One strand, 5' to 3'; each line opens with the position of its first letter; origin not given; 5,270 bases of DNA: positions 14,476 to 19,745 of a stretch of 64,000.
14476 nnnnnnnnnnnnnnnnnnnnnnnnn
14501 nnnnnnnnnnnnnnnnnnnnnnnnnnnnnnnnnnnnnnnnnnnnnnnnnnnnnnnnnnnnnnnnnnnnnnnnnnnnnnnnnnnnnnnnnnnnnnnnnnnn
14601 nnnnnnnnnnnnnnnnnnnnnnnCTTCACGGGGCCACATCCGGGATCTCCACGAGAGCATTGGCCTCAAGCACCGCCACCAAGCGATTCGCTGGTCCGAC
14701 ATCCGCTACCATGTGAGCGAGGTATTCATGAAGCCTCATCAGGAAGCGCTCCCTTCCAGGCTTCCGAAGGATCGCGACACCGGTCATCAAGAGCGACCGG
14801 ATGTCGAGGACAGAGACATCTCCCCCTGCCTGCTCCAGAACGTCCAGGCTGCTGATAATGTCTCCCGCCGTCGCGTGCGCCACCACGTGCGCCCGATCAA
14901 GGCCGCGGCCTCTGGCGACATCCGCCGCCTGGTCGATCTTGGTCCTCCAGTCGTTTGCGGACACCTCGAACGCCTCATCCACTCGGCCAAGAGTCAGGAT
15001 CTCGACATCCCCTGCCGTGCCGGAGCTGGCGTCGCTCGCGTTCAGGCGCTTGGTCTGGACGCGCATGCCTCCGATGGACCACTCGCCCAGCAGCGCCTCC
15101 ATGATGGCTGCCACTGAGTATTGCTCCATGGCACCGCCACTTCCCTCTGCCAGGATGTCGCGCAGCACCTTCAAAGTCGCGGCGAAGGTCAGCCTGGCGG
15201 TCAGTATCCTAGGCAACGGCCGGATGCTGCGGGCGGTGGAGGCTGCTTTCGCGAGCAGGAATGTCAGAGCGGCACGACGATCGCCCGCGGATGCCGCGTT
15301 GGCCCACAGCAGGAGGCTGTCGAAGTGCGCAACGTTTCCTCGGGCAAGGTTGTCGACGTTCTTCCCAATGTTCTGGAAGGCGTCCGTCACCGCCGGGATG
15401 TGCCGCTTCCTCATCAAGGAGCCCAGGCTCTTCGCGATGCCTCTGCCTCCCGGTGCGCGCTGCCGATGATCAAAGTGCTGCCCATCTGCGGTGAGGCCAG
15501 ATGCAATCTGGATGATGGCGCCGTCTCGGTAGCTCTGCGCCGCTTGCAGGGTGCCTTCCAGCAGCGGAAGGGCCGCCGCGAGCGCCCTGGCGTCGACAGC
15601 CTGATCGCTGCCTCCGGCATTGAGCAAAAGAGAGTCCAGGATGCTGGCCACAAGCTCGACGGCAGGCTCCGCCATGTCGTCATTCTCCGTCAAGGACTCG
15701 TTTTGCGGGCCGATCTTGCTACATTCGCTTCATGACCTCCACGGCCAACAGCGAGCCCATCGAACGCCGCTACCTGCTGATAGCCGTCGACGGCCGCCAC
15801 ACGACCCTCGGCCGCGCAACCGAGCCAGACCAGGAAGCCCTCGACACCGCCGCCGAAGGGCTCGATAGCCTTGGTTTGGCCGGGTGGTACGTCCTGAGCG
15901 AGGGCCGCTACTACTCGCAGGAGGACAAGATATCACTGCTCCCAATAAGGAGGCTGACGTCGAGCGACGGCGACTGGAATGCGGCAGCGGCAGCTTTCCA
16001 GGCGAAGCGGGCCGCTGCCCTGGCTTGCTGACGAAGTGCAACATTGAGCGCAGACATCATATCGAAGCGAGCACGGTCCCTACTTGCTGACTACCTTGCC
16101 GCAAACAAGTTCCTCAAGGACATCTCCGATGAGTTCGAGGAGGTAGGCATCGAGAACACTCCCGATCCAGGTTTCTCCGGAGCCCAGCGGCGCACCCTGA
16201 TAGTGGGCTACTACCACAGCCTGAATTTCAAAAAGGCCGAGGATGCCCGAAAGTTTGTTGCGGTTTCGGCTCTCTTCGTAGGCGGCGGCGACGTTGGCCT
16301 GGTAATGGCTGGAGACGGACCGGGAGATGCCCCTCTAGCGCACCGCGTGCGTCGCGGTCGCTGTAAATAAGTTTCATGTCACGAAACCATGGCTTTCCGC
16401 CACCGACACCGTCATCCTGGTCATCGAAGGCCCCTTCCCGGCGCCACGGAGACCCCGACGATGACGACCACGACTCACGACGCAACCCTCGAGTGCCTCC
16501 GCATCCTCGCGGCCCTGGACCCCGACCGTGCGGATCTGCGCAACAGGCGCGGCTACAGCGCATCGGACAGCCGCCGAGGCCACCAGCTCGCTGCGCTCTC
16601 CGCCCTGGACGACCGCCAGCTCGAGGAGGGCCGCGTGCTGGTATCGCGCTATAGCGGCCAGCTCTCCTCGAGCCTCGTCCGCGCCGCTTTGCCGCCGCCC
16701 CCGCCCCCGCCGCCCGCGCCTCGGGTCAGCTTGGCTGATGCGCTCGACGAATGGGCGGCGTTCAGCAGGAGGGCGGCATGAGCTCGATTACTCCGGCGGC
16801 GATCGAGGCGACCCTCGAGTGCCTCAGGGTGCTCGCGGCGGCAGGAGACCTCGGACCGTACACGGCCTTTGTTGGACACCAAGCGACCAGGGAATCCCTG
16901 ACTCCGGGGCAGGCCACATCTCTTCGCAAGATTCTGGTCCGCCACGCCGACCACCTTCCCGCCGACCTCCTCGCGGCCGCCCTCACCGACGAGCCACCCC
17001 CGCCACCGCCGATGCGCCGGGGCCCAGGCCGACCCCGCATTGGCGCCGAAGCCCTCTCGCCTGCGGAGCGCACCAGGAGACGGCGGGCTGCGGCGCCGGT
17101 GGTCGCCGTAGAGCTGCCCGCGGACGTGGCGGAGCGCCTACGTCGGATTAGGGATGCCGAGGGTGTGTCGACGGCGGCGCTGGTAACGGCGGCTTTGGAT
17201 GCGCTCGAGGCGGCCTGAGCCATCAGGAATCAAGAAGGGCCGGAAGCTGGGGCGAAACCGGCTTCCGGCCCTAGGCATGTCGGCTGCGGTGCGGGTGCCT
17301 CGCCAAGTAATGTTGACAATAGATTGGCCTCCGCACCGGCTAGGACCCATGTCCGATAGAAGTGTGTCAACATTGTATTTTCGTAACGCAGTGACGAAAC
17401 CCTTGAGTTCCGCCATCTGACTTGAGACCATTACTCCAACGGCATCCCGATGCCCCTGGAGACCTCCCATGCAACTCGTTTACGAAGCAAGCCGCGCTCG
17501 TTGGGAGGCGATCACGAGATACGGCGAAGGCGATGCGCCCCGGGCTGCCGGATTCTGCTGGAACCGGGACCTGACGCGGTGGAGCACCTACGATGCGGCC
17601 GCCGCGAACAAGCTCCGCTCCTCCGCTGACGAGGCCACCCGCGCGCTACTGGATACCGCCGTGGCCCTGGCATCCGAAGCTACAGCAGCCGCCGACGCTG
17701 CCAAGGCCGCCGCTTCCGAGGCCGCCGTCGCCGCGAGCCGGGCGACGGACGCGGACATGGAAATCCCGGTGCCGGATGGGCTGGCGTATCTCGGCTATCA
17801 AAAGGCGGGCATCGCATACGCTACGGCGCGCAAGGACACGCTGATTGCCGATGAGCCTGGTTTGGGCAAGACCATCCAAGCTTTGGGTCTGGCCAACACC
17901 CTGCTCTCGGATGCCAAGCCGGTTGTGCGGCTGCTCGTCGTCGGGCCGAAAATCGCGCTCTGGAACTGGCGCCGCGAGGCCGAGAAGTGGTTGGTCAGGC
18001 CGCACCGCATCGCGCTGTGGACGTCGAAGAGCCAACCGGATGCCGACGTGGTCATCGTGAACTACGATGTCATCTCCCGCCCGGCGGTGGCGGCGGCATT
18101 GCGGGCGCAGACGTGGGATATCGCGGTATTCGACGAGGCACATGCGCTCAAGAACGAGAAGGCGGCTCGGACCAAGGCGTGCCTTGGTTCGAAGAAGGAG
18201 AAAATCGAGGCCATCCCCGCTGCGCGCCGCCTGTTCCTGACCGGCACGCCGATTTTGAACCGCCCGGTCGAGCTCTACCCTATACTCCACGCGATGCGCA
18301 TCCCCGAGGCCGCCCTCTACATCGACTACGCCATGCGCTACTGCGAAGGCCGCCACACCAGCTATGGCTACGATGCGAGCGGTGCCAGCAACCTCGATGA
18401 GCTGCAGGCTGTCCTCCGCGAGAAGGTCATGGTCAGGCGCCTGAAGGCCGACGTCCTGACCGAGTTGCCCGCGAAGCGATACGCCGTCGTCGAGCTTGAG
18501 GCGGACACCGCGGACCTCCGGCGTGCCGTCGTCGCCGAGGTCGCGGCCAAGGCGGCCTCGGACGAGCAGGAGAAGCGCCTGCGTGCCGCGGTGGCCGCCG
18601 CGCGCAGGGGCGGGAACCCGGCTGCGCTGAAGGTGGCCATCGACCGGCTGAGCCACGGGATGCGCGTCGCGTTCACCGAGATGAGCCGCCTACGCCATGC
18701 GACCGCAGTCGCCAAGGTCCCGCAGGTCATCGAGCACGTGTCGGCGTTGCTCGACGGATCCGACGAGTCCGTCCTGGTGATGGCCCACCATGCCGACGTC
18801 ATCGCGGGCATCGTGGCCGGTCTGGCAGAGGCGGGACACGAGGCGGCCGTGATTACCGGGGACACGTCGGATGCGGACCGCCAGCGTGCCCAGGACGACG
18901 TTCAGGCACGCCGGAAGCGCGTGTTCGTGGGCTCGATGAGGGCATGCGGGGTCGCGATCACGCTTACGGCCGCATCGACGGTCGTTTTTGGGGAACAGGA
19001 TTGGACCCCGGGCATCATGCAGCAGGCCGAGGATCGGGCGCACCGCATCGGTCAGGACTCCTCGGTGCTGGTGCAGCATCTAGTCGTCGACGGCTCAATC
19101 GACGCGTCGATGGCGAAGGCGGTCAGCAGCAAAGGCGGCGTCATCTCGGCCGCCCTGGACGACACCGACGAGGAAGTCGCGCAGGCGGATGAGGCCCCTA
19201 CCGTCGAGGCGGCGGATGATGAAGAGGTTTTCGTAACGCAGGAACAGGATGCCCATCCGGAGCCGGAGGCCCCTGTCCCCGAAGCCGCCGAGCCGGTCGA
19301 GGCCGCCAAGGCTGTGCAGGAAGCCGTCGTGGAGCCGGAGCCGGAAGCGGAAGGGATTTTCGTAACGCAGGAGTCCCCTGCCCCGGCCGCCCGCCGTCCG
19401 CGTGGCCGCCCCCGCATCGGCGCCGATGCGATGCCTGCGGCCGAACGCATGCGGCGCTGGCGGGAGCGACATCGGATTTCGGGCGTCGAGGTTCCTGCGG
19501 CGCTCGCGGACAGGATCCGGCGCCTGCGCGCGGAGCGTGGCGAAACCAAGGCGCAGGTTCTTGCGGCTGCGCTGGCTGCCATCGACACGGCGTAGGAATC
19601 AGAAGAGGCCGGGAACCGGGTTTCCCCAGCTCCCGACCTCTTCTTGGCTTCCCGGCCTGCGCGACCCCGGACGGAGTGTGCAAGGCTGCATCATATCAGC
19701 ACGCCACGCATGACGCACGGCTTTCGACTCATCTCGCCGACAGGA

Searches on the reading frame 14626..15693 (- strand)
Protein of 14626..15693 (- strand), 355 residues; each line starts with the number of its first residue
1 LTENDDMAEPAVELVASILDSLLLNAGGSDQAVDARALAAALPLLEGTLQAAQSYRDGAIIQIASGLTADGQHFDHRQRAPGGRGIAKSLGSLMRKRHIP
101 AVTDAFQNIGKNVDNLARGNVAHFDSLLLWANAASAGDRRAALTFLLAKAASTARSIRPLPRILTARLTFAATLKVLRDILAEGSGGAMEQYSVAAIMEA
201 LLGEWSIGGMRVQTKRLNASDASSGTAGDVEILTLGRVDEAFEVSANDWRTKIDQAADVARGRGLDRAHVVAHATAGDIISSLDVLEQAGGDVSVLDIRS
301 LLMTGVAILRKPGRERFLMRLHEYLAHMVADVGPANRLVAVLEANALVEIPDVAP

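Call 33: search_protein_families(library=phrogs, proteins=[window:14626-15693:-], max_evalue=0.0001)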
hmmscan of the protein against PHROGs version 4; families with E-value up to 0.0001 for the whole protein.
window:14626-15693:- (355 aa): 0 families

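Call 66: search_protein_families(library=padloc, proteins=[window:14626-15693:-], max_evalue=0.01)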
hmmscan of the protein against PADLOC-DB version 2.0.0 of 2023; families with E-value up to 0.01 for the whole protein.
window:14626-15693:- (355 aa): 1 family
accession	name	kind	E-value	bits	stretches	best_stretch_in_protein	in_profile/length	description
PDLC03410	REase_II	-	1.6e-12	45.8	1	101-300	99-303/355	Type II restriction enzyme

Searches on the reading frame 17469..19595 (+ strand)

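Call 66: search_protein_families(library=padloc, proteins=[window:17469-19595:+], max_evalue=0.01)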
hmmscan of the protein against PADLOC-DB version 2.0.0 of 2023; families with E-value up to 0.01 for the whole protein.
window:17469-19595:+ (708 aa): 31 families (the best 25 are shown)
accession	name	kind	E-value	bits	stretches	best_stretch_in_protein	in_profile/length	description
PDLC02842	DpdE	-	2.2e-36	123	1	94-563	687-1151/1176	DpdE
PDLC00629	ZorD1|ZorD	-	1e-34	117.7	2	193-535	606-921/1012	"SWI2/SNF2 helicase, Mrr-like nuclease"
PDLC00633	ZorD1|ZorD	-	1.8e-34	117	1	108-543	445-858/908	"SWI2/SNF2 helicase, Mrr-like nuclease"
PDLC00632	ZorD1|ZorD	-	3.9e-29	99.2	2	190-540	714-1053/1101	"SWI2/SNF2 helicase, Mrr-like nuclease"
PDLC00631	ZorD1|ZorD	-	8.6e-29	97.9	1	97-536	432-877/1071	"SWI2/SNF2 helicase, Mrr-like nuclease"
PDLC00634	ZorD1|ZorD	-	3.6e-28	95.8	2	191-626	611-1032/1208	"SWI2/SNF2 helicase, Mrr-like nuclease"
PDLC02849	DpdE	-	8.8e-28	94.9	1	62-571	351-841/857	DpdE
PDLC02850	DpdE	-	5.9e-26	88.7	1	101-568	799-1247/1282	DpdE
PDLC02845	DpdE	-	6.8e-26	88.4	1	97-549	832-1259/1293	DpdE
PDLC02851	DpdE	-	2.4e-25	86.6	1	100-555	589-1027/1055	DpdE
PDLC02627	DrmD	-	6.3e-22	75.5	2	66-338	262-513/748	DrmD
PDLC00627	ZorD1|ZorD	-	4.1e-21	72.7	1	194-537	609-959/1006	"SWI2/SNF2 helicase, Mrr-like nuclease"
PDLC02852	DpdE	-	1.8e-20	70.5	2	108-274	467-629/905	DpdE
PDLC00628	ZorD1|ZorD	-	7.7e-18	61.6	1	124-550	536-952/1171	"SWI2/SNF2 helicase, Mrr-like nuclease"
PDLC02854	DpdE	-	2e-16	57.1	1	188-540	698-1035/1083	DpdE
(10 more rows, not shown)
